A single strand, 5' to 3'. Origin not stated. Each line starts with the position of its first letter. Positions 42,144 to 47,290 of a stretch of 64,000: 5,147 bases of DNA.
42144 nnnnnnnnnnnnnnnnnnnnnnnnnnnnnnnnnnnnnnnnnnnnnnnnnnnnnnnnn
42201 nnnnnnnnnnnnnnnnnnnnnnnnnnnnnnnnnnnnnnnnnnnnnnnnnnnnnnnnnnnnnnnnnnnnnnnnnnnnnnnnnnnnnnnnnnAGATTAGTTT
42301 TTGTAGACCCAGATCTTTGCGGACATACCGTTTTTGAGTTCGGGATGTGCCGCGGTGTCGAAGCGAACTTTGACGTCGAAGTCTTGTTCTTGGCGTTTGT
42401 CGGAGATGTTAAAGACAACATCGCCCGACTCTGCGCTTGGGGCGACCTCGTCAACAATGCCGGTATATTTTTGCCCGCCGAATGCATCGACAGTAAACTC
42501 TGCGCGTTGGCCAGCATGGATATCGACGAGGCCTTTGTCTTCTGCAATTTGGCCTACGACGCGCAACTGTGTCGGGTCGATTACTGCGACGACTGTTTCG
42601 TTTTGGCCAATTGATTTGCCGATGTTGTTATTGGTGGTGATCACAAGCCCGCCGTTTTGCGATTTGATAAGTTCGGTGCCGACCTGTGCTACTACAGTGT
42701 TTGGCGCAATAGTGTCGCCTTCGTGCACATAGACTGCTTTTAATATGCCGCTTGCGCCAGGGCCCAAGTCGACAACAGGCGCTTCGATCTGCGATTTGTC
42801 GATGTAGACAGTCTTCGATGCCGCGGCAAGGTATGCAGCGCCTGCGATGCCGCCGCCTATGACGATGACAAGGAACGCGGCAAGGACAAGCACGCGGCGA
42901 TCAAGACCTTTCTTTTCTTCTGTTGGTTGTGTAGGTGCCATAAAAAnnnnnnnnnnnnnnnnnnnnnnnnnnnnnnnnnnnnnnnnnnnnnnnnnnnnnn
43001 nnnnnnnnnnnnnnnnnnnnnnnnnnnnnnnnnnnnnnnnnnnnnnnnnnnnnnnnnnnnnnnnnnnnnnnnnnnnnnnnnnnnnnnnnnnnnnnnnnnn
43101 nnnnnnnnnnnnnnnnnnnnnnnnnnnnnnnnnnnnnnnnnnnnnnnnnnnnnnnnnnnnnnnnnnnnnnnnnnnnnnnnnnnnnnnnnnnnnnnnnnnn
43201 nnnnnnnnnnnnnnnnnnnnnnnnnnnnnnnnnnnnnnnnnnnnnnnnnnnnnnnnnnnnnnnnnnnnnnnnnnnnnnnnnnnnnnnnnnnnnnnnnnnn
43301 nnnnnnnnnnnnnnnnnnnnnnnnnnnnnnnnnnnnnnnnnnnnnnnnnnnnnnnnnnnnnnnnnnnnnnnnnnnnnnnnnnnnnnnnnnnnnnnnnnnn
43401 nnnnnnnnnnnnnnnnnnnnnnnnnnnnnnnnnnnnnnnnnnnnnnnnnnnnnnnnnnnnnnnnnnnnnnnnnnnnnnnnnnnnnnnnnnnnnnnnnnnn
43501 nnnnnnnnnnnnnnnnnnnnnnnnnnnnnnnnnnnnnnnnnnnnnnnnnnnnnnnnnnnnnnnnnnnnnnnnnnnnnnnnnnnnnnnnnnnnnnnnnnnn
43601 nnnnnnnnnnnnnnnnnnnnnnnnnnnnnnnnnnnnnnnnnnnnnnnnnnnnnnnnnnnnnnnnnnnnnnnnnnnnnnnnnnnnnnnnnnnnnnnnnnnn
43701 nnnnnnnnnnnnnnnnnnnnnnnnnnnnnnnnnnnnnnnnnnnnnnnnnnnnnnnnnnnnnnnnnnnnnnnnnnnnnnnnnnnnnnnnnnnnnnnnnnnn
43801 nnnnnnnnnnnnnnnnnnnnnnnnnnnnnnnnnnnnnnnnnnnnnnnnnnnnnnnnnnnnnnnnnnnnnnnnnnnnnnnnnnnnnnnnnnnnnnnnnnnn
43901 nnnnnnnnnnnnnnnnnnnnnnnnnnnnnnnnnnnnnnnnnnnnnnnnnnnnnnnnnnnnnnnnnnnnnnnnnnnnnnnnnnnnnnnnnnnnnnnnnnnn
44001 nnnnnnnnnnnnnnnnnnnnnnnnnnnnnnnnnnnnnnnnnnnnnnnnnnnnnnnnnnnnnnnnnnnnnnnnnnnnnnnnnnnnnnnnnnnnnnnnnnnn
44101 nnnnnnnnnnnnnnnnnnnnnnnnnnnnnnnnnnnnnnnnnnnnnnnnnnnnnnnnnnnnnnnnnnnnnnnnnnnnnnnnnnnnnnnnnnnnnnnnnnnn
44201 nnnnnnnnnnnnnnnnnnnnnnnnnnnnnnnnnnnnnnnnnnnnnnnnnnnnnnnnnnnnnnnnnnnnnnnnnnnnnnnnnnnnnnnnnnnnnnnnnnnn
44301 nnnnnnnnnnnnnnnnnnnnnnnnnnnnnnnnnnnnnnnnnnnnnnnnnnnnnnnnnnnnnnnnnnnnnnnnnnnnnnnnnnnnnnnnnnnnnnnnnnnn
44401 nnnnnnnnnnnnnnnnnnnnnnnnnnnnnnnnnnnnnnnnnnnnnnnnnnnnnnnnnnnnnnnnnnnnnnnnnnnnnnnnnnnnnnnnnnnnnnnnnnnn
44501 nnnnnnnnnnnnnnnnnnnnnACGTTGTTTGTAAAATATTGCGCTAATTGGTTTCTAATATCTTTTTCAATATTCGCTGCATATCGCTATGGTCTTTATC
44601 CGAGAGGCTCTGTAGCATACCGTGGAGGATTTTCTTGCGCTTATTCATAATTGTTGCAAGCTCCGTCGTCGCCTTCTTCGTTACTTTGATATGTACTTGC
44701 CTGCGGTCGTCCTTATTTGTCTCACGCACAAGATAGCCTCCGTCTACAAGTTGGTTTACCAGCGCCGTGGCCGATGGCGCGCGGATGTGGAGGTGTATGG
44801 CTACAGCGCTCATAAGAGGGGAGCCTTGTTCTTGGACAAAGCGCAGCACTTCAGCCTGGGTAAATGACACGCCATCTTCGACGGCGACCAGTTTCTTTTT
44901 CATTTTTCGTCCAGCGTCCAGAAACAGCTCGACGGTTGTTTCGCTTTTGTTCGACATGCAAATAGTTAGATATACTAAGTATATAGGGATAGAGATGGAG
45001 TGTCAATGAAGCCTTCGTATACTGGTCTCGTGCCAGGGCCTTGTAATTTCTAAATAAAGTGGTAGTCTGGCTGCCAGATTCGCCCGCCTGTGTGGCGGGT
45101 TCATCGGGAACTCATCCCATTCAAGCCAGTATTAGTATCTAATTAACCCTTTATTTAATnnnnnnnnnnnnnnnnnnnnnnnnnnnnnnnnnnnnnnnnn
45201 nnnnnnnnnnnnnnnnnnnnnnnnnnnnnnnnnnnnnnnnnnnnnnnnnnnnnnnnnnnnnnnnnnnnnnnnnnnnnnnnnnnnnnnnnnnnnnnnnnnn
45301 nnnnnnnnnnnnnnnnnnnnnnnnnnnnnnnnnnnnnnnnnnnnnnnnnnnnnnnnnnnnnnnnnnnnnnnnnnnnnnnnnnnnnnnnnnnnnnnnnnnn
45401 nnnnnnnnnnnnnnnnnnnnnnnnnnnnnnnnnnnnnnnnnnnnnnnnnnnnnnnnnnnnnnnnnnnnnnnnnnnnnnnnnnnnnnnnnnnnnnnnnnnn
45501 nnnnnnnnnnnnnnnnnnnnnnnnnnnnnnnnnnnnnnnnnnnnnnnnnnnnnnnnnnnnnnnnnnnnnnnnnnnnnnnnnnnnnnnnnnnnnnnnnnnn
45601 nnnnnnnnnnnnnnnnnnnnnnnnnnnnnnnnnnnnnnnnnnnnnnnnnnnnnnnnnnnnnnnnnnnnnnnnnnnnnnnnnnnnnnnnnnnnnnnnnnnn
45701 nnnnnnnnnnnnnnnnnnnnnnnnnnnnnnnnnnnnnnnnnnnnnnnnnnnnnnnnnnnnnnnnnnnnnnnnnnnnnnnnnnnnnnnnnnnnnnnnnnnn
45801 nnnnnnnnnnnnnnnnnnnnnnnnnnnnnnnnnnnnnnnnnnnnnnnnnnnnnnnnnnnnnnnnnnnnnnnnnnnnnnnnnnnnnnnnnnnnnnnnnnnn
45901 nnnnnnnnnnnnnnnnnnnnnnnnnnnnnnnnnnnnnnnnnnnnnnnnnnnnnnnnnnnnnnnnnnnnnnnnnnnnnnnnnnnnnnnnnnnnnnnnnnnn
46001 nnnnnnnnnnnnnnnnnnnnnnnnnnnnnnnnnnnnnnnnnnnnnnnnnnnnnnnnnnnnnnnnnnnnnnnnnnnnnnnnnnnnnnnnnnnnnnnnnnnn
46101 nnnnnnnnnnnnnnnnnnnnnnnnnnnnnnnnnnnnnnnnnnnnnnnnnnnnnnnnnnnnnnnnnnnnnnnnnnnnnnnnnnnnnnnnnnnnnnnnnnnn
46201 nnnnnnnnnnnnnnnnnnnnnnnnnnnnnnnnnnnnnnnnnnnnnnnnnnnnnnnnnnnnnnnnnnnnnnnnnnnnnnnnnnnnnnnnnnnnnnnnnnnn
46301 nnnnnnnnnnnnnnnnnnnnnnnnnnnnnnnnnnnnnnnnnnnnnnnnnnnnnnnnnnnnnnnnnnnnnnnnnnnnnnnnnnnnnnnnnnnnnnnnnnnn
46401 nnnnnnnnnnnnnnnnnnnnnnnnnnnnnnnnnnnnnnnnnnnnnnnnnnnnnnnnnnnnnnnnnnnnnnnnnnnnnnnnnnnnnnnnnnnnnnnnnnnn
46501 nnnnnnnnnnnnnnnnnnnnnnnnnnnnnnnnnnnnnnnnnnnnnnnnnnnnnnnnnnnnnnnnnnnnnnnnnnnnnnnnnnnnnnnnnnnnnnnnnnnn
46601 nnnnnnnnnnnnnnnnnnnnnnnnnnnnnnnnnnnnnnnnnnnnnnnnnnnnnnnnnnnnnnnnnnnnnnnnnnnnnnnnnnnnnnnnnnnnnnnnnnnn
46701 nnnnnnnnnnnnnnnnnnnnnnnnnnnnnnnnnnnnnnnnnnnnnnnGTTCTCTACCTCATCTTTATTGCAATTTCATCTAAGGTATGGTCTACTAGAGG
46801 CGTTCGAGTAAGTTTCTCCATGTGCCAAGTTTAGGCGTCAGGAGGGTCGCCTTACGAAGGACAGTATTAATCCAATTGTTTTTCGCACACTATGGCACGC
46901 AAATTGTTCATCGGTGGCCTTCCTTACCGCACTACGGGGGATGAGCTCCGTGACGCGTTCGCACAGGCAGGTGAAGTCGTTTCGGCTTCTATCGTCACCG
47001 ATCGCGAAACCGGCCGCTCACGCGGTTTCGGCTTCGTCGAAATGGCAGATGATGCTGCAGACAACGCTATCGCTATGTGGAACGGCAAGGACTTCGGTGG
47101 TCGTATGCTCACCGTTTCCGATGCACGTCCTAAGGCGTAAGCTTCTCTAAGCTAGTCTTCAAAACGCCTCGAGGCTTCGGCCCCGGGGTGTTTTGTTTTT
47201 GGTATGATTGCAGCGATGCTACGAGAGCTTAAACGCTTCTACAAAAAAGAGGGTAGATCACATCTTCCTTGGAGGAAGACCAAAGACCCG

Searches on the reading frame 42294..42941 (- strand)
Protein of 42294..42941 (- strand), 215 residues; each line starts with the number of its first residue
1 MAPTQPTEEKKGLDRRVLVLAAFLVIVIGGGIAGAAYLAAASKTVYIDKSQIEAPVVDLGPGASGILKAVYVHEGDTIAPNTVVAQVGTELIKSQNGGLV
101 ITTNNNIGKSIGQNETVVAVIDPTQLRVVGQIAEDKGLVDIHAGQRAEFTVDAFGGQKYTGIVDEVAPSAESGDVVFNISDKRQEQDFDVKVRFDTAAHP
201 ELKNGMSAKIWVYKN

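Call 52: search_protein_families(library=pfam, proteins=[window:42294-42941:-], max_evalue=0.001)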
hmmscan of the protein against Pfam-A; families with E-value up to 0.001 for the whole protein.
window:42294-42941:- (215 aa): 2 families
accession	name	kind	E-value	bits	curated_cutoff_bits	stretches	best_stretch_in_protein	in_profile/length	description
PF16576.10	HlyD_D23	-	7.9e-09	35.5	30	1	92-171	111-189/214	Barrel-sandwich domain of CusB or HlyD membrane-fusion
PF13437.12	HlyD_3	-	2e-06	28.9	22.2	1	96-178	6-88/106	HlyD family secretion protein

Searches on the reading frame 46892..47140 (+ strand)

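Call 52: search_protein_families(library=pfam, proteins=[window:46892-47140:+], max_evalue=0.001)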
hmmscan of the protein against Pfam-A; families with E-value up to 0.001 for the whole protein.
window:46892-47140:+ (82 aa): 1 family
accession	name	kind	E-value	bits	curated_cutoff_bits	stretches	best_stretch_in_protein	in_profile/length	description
PF00076.28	RRM_1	-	2.8e-20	72.4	20.7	1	5-73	1-69/70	RNA recognition motif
